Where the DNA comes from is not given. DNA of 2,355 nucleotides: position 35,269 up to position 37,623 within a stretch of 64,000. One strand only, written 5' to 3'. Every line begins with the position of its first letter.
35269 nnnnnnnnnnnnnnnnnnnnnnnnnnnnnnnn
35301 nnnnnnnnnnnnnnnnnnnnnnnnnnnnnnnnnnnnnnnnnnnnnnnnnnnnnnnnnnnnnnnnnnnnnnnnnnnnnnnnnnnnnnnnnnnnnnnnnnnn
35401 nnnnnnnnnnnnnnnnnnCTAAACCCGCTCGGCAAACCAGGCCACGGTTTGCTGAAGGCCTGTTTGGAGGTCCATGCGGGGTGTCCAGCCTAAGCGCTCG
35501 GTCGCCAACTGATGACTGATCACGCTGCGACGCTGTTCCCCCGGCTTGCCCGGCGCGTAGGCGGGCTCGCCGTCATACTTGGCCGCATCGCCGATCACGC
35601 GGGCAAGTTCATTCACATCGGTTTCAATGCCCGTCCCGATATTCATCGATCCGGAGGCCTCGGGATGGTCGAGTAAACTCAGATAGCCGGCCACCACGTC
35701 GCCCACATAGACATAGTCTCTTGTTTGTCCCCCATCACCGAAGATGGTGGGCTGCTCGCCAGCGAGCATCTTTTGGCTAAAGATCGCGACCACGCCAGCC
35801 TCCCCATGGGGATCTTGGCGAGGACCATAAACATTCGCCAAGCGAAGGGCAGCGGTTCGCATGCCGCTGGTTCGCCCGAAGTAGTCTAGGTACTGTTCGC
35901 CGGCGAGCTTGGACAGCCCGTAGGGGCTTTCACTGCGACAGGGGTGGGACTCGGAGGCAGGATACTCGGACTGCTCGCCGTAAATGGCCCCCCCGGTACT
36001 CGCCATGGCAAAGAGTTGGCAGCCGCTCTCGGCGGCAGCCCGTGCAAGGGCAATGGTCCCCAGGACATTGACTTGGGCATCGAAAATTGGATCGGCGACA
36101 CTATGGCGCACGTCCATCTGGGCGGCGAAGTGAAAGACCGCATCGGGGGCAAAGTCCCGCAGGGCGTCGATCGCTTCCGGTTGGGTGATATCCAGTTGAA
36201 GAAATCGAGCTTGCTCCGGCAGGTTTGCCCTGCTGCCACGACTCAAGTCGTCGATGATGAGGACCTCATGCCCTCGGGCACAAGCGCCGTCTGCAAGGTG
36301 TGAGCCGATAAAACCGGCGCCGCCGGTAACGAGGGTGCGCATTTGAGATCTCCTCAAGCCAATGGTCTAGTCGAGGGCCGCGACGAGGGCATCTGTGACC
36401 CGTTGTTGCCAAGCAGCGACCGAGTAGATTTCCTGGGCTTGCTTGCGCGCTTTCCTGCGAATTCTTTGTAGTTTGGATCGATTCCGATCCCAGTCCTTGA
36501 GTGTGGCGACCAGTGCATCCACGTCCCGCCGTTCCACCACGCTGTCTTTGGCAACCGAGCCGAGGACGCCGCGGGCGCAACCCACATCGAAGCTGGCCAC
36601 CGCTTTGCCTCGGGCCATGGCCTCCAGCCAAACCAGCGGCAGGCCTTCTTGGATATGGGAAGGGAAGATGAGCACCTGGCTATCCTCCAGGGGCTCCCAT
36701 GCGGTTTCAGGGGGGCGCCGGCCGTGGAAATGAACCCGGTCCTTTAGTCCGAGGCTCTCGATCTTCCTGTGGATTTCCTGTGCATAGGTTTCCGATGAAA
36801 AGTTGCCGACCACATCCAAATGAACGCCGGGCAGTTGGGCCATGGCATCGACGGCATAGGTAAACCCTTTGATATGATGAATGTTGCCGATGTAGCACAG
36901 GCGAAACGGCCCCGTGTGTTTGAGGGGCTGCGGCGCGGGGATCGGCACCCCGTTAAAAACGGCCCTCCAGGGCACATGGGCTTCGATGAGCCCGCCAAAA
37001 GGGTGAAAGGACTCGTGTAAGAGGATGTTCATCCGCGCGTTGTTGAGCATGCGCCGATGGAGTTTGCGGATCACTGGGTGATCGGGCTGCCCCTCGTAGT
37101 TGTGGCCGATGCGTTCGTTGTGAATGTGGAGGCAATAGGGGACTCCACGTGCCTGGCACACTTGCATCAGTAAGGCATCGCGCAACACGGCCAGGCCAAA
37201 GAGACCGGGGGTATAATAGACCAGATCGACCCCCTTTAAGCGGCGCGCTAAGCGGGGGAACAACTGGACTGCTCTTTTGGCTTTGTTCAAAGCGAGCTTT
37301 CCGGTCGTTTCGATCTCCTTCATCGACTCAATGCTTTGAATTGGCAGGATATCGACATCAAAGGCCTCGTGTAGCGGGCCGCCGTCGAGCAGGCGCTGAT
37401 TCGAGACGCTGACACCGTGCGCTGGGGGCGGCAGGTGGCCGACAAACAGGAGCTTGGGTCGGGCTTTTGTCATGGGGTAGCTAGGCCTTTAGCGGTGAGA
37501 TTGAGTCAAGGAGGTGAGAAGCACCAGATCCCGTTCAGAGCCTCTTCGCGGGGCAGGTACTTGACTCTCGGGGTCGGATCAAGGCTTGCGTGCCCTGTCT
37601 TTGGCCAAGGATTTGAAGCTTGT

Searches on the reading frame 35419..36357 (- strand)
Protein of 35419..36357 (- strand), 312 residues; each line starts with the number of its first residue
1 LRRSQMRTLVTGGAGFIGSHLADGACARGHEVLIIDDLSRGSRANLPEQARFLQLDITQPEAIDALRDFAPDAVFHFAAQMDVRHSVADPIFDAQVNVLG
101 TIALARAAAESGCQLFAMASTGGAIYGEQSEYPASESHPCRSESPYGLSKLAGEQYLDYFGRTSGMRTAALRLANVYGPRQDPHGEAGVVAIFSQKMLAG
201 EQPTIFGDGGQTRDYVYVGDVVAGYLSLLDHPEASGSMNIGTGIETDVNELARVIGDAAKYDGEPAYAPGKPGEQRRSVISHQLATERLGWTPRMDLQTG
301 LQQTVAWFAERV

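Call 12: search_protein_families(library=pfam, proteins=[window:35419-36357:-], max_evalue=0.001)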
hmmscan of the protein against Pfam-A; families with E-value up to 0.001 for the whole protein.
window:35419-36357:- (312 aa): 8 families
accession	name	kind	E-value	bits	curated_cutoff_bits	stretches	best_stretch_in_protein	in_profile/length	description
PF01370.27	Epimerase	-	4.3e-60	203.5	20.9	1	9-241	2-240/240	NAD dependent epimerase/dehydratase family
PF16363.11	GDP_Man_Dehyd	-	7.2e-51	174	27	1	9-304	1-332/332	GDP-mannose 4,6 dehydratase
PF04321.23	RmlD_sub_bind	-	5.5e-18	65.5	27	1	6-263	1-235/287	RmlD substrate binding domain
PF01073.25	3Beta_HSD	-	1.2e-15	57.7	22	1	9-223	1-223/280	3-beta hydroxysteroid dehydrogenase/isomerase family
PF02719.21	Polysacc_synt_2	-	8.4e-09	35.5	20.2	1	9-200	2-189/293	Polysaccharide biosynthesis protein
PF07993.18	NAD_binding_4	-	1.6e-08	34.5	20.1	1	72-188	90-214/258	Male sterility protein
PF13460.12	NAD_binding_10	-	5.6e-06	26.8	27.2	1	12-126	1-102/184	NAD(P)H-binding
PF00106.31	adh_short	-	0.00077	19.4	26.6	0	9-71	4-72/195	short chain dehydrogenase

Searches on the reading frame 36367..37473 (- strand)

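Call 12: search_protein_families(library=pfam, proteins=[window:36367-37473:-], max_evalue=0.001)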
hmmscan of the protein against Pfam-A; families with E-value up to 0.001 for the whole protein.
window:36367-37473:- (368 aa): 4 families
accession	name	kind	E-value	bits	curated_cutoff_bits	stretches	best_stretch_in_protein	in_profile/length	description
PF00534.26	Glycos_transf_1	-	3.1e-26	92.4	26.4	1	184-345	10-172/172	Glycosyl transferases group 1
PF13692.12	Glyco_trans_1_4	-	4.5e-21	76.1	27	1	191-325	3-136/142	Glycosyl transferases group 1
PF13524.12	Glyco_trans_1_2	-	0.00038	20.9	25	1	208-355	6-138/144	Glycosyl transferase-like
PF13439.12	Glyco_transf_4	-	0.00063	20.2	28.5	0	63-150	52-138/170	Glycosyltransferase Family 4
